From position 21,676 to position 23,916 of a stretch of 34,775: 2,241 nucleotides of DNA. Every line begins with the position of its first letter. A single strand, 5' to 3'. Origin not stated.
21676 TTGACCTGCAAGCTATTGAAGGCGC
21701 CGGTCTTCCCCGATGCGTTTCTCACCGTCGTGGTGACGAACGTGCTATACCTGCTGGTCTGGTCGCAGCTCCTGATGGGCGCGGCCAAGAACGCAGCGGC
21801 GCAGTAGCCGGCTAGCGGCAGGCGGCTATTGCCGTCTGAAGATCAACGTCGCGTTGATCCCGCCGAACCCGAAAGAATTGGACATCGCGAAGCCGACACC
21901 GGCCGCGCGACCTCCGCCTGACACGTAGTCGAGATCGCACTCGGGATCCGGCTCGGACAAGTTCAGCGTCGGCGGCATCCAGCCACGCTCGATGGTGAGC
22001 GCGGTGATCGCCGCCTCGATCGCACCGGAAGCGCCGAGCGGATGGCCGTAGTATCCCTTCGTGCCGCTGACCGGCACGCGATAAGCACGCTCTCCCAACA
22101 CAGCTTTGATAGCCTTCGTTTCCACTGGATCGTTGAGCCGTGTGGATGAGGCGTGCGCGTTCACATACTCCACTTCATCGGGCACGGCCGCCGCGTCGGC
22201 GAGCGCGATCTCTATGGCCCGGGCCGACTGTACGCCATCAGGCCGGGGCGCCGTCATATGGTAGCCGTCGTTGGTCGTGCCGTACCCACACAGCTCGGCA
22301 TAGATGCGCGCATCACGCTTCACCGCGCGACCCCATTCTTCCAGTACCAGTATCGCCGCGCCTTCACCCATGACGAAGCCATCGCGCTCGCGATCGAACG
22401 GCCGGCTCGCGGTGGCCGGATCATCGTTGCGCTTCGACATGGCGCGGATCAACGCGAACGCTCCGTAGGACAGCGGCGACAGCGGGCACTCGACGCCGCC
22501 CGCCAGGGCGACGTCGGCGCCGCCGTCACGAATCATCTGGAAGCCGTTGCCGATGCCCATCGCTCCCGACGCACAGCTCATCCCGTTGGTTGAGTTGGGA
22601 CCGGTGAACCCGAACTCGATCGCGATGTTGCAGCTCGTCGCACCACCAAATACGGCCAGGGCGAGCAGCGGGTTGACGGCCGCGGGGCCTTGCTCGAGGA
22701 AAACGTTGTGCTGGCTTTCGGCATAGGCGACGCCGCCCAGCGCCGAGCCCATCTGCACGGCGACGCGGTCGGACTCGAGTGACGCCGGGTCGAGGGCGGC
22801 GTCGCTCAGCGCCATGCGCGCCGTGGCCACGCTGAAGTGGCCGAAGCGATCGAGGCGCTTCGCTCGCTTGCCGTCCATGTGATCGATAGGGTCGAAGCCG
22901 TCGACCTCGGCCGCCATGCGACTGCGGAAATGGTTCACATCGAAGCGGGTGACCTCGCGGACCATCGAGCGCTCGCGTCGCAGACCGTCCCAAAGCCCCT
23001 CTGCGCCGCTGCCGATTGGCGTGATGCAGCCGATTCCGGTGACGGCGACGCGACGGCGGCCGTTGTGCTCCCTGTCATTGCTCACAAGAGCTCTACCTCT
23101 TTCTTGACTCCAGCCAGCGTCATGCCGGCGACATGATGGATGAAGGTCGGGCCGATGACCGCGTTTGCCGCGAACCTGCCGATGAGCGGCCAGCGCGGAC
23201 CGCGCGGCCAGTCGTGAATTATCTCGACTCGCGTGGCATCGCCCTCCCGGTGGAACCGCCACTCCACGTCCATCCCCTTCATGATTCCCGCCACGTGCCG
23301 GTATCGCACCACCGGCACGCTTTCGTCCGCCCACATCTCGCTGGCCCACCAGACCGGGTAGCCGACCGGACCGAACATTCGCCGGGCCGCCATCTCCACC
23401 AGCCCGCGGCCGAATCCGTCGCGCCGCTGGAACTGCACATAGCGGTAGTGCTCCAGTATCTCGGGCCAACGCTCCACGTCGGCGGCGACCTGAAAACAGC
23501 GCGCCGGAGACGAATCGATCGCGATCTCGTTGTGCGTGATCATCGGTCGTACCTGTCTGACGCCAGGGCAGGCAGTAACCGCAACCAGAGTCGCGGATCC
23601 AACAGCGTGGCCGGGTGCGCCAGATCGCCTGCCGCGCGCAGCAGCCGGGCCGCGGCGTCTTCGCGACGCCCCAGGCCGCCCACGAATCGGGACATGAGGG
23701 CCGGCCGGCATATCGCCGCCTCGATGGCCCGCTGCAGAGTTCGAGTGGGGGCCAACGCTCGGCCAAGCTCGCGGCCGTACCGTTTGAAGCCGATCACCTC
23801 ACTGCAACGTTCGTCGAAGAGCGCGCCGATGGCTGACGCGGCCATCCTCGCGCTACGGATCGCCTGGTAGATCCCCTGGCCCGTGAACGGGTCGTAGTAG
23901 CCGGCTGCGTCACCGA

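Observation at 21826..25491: Translationally coupled methyltransferase / FAD-enzyme / SRPBCC / stand-alone ketosynthase cluster: possible uncharacterised phenolic-lipid or quinone-like pathway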

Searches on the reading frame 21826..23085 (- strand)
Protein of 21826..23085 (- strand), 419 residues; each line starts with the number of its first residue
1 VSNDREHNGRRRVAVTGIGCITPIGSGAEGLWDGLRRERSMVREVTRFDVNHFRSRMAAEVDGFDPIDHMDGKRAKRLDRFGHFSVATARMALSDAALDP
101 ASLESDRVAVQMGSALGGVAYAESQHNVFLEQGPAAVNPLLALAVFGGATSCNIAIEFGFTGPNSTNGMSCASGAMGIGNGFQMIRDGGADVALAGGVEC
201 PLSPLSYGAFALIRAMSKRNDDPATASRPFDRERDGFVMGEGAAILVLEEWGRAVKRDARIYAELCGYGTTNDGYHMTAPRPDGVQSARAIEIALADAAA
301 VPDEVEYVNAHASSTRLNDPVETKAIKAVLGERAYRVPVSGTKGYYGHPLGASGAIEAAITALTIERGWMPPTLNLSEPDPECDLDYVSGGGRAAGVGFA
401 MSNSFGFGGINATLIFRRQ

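Call 5: search_protein_families(library=ncbifam, proteins=[window:21826-23085:-], max_evalue=0.001)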
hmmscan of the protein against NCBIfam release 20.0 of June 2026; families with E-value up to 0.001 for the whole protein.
window:21826-23085:- (419 aa): 25 families
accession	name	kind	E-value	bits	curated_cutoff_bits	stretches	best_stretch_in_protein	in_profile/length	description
TIGR03150.1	fabF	equivalog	6.8e-150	499.3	493.75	1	11-417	1-407/407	beta-ketoacyl-ACP synthase II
NF005589.0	PRK07314.1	subfamily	3.9e-145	483.7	387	1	10-418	3-411/413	beta-ketoacyl-ACP synthase II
NF004970.0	PRK06333.1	subfamily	7.1e-121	404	525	1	10-418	3-421/424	beta-ketoacyl-ACP synthase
NF006274.0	PRK08439.1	equivalog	2.5e-114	382.2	621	1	11-418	2-405/406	beta-ketoacyl-ACP synthase II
NF006434.0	PRK08722.1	equivalog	2.9e-104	349.2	759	1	10-418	3-413/414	beta-ketoacyl-ACP synthase II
NF006587.0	PRK09116.1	equivalog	3.3e-97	325.8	470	1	11-418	2-406/408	beta-ketoacyl-ACP synthase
NF005076.0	PRK06501.1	equivalog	3.5e-90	302.9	629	1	2-417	2-421/425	beta-ketoacyl-ACP synthase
NF005916.1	PRK07910.1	equivalog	2.5e-87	293.5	560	1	7-418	8-417/418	KasA/KasB family beta-ketoacyl-ACP synthase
NF005935.0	PRK07967.1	equivalog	9e-76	255.3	630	1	11-418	2-403/406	beta-ketoacyl-ACP synthase I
NF005490.0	PRK07103.1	equivalog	7.9e-69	232.7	445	1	11-418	4-412/414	polyketide beta-ketoacyl:acyl carrier protein synthase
NF006618.0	PRK09185.1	subfamily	2.7e-65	220.9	407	1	12-418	4-392/394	beta-ketoacyl-ACP synthase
NF004618.0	PRK05952.1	equivalog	9.6e-65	218.9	455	1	12-417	3-381/384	beta-ketoacyl-ACP synthase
NF058662.1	cispenta_AmcF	equivalog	1.3e-64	218.5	325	2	155-417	113-368/369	cispentacin biosynthesis acyltransferase subunit AmcF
NF045894.1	PKS_plus_SDR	equivalog_domain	7.9e-37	126.5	1740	1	75-386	84-386/1515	type I polyketide synthase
NF040607.1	mycolic_Pks13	equivalog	1.4e-34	118.8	2100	1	29-417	138-524/1680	polyketide synthase Pks13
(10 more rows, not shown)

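Call 15: search_solved_structures(query=window:21826-23085:-, max_evalue=1e-30)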
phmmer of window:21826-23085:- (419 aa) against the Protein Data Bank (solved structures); distinct sequences matched with E-value up to 1e-30: 73 (the best 60 are shown).
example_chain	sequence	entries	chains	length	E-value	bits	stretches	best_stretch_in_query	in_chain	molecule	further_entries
1e5m_A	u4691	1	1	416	3.2e-122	411.9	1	10-418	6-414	BETA KETOACYL ACYL CARRIER PROTEIN SYNTHASE II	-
1j3n_A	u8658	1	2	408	9.1e-118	397.2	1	11-418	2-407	3-oxoacyl-(acyl-carrier protein) synthase II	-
4ls5_A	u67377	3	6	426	6.8e-117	394.3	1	10-418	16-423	3-oxoacyl-[acyl-carrier-protein] synthase 2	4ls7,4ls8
4ls6_A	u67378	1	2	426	1.3e-116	393.5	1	10-418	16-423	3-oxoacyl-[acyl-carrier-protein] synthase 2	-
3o04_A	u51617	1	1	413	2e-115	389.5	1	10-418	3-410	beta-keto-acyl carrier protein synthase II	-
5sxo_A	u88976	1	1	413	5.6e-115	388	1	10-418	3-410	3-oxoacyl-[acyl-carrier-protein] synthase 2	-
4qav_A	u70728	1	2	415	1.6e-109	370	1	10-418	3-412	3-oxoacyl-[acyl-carrier-protein] synthase 2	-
2gqd_A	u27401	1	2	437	2.3e-105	356.4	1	7-418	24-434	3-oxoacyl-[acyl-carrier-protein] synthase 2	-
4r8e_A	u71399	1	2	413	2.4e-100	339.9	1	10-418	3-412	3-oxoacyl-[acyl-carrier-protein] synthase 2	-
4b7v_A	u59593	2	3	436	2.3e-98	333.3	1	9-418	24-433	3-OXOACYL-[ACYL-CARRIER-PROTEIN] SYNTHASE 2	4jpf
8qm1_A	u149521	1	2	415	3.6e-98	332.7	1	9-418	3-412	3-oxoacyl-[acyl-carrier-protein] synthase 2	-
2gfw_A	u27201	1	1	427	2.8e-97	329.7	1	9-418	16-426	3-oxoacyl-[acyl-carrier-protein] synthase 2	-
6okg_A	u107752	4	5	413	4.4e-97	329.1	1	10-418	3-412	3-oxoacyl-[acyl-carrier-protein] synthase 2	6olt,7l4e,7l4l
1b3n_A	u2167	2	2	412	5.5e-97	328.8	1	10-418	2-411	PROTEIN (KETOACYL ACYL CARRIER PROTEIN SYNTHASE 2) | BETA-KETOACYL ACP SYNTHASE II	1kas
8z5c_A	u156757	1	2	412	6.7e-97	328.5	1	11-418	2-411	3-oxoacyl-[acyl-carrier-protein] synthase 2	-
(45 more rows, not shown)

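Call 52: search_solved_structures(query=window:21826-23085:-, max_evalue=1e-100, show_alignments=5)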
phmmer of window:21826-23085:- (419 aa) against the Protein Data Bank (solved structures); distinct sequences matched with E-value up to 1e-100: 8.
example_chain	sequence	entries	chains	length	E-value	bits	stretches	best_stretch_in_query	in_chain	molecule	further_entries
1e5m_A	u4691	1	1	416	3.2e-122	411.9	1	10-418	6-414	BETA KETOACYL ACYL CARRIER PROTEIN SYNTHASE II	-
1j3n_A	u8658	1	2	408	9.1e-118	397.2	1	11-418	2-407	3-oxoacyl-(acyl-carrier protein) synthase II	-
4ls5_A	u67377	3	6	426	6.8e-117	394.3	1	10-418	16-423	3-oxoacyl-[acyl-carrier-protein] synthase 2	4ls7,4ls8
4ls6_A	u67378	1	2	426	1.3e-116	393.5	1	10-418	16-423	3-oxoacyl-[acyl-carrier-protein] synthase 2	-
3o04_A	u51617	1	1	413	2e-115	389.5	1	10-418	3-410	beta-keto-acyl carrier protein synthase II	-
5sxo_A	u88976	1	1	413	5.6e-115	388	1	10-418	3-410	3-oxoacyl-[acyl-carrier-protein] synthase 2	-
4qav_A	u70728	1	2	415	1.6e-109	370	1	10-418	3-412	3-oxoacyl-[acyl-carrier-protein] synthase 2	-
2gqd_A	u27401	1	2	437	2.3e-105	356.4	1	7-418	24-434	3-oxoacyl-[acyl-carrier-protein] synthase 2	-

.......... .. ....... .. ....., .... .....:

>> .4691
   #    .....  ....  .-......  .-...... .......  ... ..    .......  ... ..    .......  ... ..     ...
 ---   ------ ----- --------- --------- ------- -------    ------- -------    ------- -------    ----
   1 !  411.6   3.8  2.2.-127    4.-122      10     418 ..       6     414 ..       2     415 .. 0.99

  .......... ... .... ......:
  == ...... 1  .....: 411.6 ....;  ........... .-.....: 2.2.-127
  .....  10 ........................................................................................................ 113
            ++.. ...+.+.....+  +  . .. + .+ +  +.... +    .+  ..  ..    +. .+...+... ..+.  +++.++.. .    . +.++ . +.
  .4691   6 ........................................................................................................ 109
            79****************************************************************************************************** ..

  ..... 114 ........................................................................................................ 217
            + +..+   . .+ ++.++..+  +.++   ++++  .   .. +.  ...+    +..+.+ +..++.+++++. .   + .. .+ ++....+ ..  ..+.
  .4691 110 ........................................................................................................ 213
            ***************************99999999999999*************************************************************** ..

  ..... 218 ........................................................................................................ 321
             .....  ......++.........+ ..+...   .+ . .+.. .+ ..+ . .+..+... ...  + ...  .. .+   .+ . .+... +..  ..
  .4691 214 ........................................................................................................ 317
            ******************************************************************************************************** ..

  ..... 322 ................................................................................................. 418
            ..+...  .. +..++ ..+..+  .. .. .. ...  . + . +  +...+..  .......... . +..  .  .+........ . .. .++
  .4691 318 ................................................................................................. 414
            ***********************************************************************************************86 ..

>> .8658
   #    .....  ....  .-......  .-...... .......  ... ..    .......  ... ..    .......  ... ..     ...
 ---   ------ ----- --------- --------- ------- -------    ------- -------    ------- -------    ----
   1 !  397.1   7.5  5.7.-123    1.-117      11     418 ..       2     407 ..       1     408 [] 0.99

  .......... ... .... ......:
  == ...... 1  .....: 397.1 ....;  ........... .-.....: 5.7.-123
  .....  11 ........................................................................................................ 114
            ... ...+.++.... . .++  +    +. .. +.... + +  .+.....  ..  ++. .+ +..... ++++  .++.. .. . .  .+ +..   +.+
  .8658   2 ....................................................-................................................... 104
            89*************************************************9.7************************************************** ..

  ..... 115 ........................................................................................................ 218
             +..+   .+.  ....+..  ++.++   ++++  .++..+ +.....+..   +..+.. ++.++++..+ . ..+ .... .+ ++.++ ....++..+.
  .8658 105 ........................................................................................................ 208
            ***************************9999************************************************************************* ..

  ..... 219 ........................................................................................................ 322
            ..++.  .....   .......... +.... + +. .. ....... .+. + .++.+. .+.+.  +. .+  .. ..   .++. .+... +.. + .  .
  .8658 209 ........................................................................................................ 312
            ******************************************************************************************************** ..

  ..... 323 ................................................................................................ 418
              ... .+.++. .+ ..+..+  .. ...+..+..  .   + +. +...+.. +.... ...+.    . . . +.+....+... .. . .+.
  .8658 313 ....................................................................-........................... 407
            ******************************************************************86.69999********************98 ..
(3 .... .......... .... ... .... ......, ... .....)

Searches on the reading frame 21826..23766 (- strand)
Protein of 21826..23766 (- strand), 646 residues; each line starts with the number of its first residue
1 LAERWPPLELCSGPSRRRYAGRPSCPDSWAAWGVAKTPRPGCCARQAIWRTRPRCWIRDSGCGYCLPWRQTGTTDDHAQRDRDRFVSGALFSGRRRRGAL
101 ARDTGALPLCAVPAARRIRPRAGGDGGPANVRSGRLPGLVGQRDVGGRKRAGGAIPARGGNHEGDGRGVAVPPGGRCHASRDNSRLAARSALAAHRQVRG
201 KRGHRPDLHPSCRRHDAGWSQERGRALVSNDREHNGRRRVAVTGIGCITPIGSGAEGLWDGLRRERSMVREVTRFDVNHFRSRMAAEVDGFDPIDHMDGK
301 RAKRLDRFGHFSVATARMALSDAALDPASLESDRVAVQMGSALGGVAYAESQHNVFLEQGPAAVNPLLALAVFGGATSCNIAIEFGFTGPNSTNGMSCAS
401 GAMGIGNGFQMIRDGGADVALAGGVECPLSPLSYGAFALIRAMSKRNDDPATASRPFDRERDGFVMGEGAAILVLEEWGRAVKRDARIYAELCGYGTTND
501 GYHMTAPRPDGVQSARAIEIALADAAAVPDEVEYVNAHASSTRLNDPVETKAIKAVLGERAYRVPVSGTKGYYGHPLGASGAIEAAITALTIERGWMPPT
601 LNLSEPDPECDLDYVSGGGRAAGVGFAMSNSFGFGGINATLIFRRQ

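Call 4: search_protein_families(library=pfam, proteins=[window:21826-23766:-], max_evalue=0.01)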
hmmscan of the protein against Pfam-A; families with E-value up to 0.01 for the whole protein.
window:21826-23766:- (646 aa): 3 families
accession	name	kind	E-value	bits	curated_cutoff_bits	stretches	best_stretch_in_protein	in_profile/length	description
PF00109.32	ketoacyl-synt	-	5.1e-48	164.3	20.8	1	238-477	2-248/252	Beta-ketoacyl synthase, N-terminal domain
PF02801.28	Ketoacyl-synt_C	-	6e-34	117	20.8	1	489-603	1-118/119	Beta-ketoacyl synthase, C-terminal domain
PF00108.29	Thiolase_N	-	0.00014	21.8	26.4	1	390-426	77-113/260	Thiolase, N-terminal domain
